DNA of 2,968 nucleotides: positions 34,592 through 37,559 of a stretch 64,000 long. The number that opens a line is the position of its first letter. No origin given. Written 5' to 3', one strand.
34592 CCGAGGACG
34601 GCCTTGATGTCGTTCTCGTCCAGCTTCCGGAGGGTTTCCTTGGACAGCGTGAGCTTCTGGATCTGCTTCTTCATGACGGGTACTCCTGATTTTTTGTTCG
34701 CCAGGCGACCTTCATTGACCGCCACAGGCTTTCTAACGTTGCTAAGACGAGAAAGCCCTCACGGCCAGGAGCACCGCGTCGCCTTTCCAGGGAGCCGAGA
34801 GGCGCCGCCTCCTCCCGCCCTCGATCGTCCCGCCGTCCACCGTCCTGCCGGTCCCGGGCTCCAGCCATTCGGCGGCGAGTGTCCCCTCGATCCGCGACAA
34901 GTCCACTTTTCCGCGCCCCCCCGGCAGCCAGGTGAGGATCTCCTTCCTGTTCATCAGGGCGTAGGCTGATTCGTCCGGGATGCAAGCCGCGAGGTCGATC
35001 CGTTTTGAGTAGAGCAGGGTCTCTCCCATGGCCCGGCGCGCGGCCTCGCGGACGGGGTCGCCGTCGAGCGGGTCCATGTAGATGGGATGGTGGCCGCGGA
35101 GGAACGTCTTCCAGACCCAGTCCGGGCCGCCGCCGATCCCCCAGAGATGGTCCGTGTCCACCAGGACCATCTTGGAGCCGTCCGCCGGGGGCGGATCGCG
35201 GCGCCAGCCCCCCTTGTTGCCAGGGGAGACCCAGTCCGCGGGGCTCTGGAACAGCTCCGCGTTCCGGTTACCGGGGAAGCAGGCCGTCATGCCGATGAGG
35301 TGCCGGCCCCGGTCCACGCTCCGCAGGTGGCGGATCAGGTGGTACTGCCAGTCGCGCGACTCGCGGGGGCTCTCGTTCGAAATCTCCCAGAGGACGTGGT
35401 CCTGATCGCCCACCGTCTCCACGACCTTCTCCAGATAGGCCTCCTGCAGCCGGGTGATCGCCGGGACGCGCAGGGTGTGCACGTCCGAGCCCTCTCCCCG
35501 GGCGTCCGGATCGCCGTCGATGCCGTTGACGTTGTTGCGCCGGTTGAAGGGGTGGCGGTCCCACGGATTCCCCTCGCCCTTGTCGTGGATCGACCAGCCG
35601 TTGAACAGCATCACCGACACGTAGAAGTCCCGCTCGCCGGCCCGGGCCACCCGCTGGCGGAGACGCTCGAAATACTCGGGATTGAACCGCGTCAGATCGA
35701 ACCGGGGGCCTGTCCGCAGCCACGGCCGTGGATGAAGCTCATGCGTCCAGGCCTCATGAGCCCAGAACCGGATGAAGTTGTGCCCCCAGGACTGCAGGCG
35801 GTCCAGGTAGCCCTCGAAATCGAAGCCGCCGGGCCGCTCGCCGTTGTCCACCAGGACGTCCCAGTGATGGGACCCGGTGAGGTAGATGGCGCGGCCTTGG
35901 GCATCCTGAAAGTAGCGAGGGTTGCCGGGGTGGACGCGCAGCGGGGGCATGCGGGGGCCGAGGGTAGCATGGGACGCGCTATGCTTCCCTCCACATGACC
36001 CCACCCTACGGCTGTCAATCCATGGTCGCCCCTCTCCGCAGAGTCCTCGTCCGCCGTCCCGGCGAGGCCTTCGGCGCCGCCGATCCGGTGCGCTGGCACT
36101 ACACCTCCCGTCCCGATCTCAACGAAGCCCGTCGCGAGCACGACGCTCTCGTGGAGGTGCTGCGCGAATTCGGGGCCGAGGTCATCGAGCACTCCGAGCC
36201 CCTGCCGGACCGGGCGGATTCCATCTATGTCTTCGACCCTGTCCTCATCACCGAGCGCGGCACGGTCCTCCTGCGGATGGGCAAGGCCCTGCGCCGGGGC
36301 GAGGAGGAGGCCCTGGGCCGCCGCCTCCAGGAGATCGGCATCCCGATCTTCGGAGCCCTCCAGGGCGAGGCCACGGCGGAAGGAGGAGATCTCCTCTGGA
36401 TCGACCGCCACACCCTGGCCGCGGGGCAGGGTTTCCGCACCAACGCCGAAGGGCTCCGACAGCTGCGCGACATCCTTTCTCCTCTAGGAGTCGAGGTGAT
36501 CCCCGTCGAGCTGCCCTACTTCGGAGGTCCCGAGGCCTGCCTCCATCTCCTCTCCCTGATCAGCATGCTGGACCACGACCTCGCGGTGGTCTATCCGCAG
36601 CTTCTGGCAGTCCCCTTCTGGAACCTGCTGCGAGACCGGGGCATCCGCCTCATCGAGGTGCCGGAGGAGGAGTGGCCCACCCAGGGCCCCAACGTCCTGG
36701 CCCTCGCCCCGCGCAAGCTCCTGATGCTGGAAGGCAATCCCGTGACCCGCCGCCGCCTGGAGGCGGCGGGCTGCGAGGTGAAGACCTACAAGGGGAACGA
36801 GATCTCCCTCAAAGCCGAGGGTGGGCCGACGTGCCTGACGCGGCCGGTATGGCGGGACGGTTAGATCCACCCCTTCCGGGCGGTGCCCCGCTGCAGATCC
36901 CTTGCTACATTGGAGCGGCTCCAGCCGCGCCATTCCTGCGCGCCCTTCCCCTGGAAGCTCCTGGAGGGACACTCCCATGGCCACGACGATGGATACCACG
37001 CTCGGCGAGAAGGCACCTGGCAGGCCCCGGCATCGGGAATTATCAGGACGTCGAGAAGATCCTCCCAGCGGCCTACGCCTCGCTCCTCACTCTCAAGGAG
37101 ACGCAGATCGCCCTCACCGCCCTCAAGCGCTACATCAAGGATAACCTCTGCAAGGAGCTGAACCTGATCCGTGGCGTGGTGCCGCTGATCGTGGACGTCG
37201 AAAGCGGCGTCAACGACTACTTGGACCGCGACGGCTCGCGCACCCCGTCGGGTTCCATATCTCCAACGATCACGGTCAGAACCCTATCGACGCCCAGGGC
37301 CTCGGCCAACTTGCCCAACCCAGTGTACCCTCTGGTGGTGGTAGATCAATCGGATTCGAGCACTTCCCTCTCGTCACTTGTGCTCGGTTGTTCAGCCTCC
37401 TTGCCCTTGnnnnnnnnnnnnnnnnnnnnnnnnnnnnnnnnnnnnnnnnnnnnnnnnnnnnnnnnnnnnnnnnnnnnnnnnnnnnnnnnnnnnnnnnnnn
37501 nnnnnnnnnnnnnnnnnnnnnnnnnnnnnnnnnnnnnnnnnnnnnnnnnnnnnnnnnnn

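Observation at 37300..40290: AT-shifted single-gene insertion (HD nuclease-like + GHKL ATPase, 972 aa) splitting the asnA pseudogene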

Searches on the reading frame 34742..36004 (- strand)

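Call 22: search_protein_families(library=pfam, proteins=[window:34742-36004:-], max_evalue=0.1)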
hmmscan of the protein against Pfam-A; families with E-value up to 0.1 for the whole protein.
window:34742-36004:- (420 aa): 4 families
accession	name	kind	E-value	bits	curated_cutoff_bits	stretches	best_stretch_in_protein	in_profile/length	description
PF13204.13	Apiosidase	-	8.7e-07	29.3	26.5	1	28-138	3-110/320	Apiosidase-like, catalytic domain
PF00150.24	Cellulase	-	0.0017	18.3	23.5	1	65-237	25-164/272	Cellulase (glycosyl hydrolase family 5)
PF19815.4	DUF6298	-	0.025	13.9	28.1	1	101-211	223-338/487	Family of unknown function (DUF6298)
PF21937.1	Yop-YscD_ppl_2nd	-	0.033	14.3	27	1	47-76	17-46/67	YscD/CdsD-like Bon-like domain 2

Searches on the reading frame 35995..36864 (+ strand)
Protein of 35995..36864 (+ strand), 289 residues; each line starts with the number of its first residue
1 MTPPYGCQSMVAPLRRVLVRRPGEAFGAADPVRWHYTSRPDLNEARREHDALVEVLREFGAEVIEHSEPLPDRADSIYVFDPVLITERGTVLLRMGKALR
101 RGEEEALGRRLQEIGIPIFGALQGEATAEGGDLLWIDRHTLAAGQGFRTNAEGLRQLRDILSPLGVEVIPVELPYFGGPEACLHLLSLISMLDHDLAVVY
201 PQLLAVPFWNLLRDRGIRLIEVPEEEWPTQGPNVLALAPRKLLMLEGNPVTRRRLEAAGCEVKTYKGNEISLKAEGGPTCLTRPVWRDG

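Call 22: search_protein_families(library=pfam, proteins=[window:35995-36861:+], max_evalue=0.1)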
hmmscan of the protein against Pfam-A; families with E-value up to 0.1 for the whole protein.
window:35995-36861:+ (289 aa): 3 families
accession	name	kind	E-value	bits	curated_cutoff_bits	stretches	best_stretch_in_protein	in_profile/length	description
PF02274.22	ADI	-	5e-24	85.5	22.8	3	212-287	297-377/377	Arginine deiminase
PF19420.4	DDAH_eukar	-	4.4e-09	36.4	23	1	43-283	26-288/291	N,N dimethylarginine dimethylhydrolase, eukaryotic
PF13521.12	AAA_28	-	0.027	15.1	27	0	28-72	123-163/164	AAA domain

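Call 23: find_encoding_contigs(protein=window:35995-36864:+, flank=10000, max_places=3)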
Protein window:35995-36864:+ (289 aa): no gene with exactly this product is on record in the collection.

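Call 52: find_related_loci(query=window:35995-36861:+, collection=metagenome_contigs, flank=6000)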
Query window:35995-36861:+ (289 aa) in metagenome_contigs; peptide patterns used: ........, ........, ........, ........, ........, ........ (x = any residue, [..] = any of these).
330 stretches matched a pattern; 40 encode a relative of the query (tblastn E <= 1e-3); 40 distinct loci.
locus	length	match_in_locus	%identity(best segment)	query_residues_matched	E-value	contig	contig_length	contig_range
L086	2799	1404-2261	89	3-288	7e-178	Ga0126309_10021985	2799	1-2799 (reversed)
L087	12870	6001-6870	88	1-289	2e-166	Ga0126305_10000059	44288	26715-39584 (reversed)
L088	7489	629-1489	84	1-287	9e-163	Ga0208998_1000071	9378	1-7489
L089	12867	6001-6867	84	1-289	6e-162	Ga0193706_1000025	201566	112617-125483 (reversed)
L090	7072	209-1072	85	1-288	5e-161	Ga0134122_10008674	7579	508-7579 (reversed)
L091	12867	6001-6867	83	1-289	2e-160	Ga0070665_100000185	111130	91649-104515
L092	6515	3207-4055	86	5-287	1e-160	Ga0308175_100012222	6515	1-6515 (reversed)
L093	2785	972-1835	84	1-288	3e-169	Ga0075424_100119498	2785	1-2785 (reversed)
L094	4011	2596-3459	84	1-288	4e-165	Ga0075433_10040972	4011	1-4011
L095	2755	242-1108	83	1-289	2e-168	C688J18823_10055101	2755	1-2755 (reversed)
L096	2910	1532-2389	83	3-288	1e-167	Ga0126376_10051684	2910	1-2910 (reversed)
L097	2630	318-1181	83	1-288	1e-167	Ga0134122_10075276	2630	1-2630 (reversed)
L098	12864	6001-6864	82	1-288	8e-157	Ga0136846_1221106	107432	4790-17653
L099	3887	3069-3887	84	1-273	2e-158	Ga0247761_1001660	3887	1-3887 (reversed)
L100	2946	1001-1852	81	5-288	8e-160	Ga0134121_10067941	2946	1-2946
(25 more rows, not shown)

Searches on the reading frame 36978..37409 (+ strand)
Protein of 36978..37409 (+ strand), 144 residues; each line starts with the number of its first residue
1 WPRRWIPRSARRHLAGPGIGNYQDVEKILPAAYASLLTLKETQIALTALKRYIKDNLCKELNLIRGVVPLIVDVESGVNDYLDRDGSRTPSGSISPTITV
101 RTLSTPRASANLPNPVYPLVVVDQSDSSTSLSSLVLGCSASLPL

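Call 22: search_protein_families(library=pfam, proteins=[window:36978-37409:+], max_evalue=0.1)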
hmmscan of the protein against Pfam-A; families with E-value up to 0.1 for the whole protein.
window:36978-37409:+ (144 aa): 1 family
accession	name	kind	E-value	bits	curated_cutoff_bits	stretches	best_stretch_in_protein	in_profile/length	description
PF03590.20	AsnA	-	2.2e-05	24.8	27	1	44-83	2-41/228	Aspartate-ammonia ligase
